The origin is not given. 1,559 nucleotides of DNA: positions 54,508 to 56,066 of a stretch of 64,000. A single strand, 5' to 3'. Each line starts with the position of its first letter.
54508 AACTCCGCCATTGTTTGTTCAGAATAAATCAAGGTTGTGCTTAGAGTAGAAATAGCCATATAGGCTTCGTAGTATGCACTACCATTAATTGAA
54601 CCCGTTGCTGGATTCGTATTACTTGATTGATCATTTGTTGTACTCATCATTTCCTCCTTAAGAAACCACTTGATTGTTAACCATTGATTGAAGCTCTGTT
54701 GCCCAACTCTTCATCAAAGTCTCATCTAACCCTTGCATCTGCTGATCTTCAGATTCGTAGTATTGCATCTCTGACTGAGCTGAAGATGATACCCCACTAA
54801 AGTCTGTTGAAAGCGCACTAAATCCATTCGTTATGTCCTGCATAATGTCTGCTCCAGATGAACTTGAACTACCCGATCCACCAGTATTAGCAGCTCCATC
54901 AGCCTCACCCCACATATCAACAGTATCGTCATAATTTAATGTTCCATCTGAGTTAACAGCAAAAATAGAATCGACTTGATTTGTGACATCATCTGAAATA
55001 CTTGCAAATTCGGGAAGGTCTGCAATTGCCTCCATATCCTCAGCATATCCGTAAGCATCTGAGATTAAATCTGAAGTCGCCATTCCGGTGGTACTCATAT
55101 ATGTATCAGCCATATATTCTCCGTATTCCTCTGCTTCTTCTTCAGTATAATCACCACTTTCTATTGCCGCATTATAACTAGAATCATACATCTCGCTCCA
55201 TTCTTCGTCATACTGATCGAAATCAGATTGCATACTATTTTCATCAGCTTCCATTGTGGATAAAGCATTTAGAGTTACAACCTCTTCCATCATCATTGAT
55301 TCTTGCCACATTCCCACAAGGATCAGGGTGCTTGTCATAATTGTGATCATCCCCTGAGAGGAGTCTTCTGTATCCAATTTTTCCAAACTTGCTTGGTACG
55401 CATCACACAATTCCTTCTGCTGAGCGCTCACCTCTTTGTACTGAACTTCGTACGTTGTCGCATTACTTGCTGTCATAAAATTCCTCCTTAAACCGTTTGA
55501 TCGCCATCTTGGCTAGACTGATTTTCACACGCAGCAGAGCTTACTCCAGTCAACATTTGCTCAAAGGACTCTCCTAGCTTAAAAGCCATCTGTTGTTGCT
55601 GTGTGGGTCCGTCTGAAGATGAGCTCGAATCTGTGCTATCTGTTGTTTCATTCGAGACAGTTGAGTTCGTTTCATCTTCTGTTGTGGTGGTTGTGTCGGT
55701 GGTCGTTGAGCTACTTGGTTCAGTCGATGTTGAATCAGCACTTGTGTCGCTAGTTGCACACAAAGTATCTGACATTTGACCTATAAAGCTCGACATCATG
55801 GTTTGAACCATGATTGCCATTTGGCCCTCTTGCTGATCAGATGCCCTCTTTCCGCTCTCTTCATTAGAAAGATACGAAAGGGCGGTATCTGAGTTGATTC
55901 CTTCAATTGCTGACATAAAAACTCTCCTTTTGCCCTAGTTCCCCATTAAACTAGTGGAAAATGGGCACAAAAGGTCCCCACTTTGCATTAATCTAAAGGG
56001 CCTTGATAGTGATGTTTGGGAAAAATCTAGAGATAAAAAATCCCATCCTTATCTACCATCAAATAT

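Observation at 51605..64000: Three tandem paralogous operons laid out like T3SS tip/chaperone/translocator loci (lcrGVH-yopBD, pcrGVH-popBD, espADB)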

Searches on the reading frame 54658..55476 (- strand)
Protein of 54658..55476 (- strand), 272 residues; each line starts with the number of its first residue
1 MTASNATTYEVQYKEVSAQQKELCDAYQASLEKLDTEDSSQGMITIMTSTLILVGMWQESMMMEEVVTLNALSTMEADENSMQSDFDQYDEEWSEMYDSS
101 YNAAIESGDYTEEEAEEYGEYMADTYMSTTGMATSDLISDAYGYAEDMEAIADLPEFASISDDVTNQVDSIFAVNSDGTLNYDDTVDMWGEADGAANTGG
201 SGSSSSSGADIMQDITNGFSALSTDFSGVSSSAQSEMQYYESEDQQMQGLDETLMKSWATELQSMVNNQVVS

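Call 3: search_protein_families(library=pfam, proteins=[window:54658-55476:-], max_evalue=1)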
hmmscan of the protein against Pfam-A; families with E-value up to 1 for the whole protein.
window:54658-55476:- (272 aa): 1 family
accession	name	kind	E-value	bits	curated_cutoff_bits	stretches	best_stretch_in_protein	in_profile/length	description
PF13850.11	ERGIC_N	-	0.062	13.9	27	1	24-87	4-67/91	Endoplasmic Reticulum-Golgi Intermediate Compartment (ERGIC)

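Call 4: search_protein_families(library=ncbifam, proteins=[window:54658-55476:-], max_evalue=1)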
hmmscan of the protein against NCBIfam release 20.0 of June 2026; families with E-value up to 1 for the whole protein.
window:54658-55476:- (272 aa): 1 family
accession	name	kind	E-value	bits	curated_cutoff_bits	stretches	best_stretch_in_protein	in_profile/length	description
NF045729.1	VlpA_Nterm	exception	0.0064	16.6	175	1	150-235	19-103/122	variable lipoprotein VlpA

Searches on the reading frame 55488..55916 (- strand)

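Call 46: search_protein_families(library=pfam, proteins=[window:55488-55916:-], max_evalue=0.1)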
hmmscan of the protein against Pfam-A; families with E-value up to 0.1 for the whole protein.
window:55488-55916:- (142 aa): 2 families
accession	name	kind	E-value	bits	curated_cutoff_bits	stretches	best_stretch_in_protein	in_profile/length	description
PF21827.1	New_glue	-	0.0023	18.1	31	1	54-106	17-71/94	New glue protein family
PF20524.3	DUF6739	-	0.086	11.3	27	1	16-106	490-576/691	Family of unknown function (DUF6739)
